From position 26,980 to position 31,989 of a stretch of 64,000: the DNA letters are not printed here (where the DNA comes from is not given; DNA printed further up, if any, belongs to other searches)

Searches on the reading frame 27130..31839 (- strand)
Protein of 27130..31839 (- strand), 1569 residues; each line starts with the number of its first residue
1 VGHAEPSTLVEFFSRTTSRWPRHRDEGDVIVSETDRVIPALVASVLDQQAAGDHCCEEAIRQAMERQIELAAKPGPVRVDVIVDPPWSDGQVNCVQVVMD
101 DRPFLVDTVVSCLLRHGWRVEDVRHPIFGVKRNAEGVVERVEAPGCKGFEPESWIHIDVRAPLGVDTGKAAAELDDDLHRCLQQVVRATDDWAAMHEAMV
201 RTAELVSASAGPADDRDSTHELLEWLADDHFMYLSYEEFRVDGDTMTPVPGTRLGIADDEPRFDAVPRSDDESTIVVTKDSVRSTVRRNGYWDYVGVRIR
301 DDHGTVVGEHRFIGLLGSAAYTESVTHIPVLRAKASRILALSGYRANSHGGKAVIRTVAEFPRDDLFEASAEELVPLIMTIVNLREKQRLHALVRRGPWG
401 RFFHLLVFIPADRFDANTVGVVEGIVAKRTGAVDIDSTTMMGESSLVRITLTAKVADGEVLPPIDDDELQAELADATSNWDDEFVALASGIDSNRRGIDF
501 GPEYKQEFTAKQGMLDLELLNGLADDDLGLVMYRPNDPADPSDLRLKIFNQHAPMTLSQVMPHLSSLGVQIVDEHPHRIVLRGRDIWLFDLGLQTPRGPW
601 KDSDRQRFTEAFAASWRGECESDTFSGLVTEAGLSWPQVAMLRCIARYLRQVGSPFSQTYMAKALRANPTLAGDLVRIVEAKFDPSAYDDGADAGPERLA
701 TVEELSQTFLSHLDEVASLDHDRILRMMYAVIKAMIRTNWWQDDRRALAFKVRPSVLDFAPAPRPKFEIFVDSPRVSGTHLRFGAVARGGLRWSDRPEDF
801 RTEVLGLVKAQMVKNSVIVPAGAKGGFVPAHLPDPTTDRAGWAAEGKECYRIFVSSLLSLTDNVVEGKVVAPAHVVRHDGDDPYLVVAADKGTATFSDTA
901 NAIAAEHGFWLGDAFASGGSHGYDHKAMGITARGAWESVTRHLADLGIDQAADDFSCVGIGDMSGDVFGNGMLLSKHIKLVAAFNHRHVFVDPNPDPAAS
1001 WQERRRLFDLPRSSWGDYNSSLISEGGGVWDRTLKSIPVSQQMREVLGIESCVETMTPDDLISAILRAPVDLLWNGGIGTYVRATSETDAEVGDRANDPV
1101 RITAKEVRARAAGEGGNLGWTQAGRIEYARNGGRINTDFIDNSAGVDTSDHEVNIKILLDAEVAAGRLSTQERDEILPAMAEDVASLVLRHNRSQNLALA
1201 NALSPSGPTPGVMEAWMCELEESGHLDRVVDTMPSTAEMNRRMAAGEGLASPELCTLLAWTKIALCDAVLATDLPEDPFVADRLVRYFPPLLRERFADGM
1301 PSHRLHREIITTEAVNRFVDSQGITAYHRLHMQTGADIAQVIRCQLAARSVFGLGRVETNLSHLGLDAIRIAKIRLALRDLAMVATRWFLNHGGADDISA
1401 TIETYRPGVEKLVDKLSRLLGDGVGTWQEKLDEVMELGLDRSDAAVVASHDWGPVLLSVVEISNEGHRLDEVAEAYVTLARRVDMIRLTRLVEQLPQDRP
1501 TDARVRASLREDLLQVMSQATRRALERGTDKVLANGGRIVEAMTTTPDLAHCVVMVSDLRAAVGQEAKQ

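Call 7: search_protein_families(library=pfam, proteins=[window:27130-31839:-])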
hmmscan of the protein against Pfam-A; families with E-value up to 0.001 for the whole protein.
window:27130-31839:- (1569 aa): 7 families
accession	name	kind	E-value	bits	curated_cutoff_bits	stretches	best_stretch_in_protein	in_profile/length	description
PF05088.18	Bac_GDH_CD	-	1.2e-244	812.9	22.8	1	711-1201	4-496/497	Bacterial NAD-glutamate dehydrogenase, catalytic domain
PF21074.2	GDH_C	-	5.4e-65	220.2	26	1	1246-1530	1-290/339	Glutamate dehydrogenase, C-terminal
PF21078.2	GDH_HM3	-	1.3e-22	80.1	24.6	1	620-685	1-66/66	Glutamate dehydrogenase, helical motif 3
PF21077.3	GDH_ACT3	-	3.1e-18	65.7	22.2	1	528-598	2-72/80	Glutamate dehydrogenase, ACT3 domain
PF21073.2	GDH_HM1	-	2.4e-16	59.8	21.2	1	328-386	1-59/60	Glutamate dehydrogenase, helical motif 1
PF21076.3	GDH_ACT2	-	1.1e-15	58.4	22.8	1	393-481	3-90/90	Glutamate dehydrogenase, ACT2 domain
PF21075.3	GDH_ACT1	-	1.8e-14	54.2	23.7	1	87-160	55-129/144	Glutamate dehydrogenase, ACT1 domain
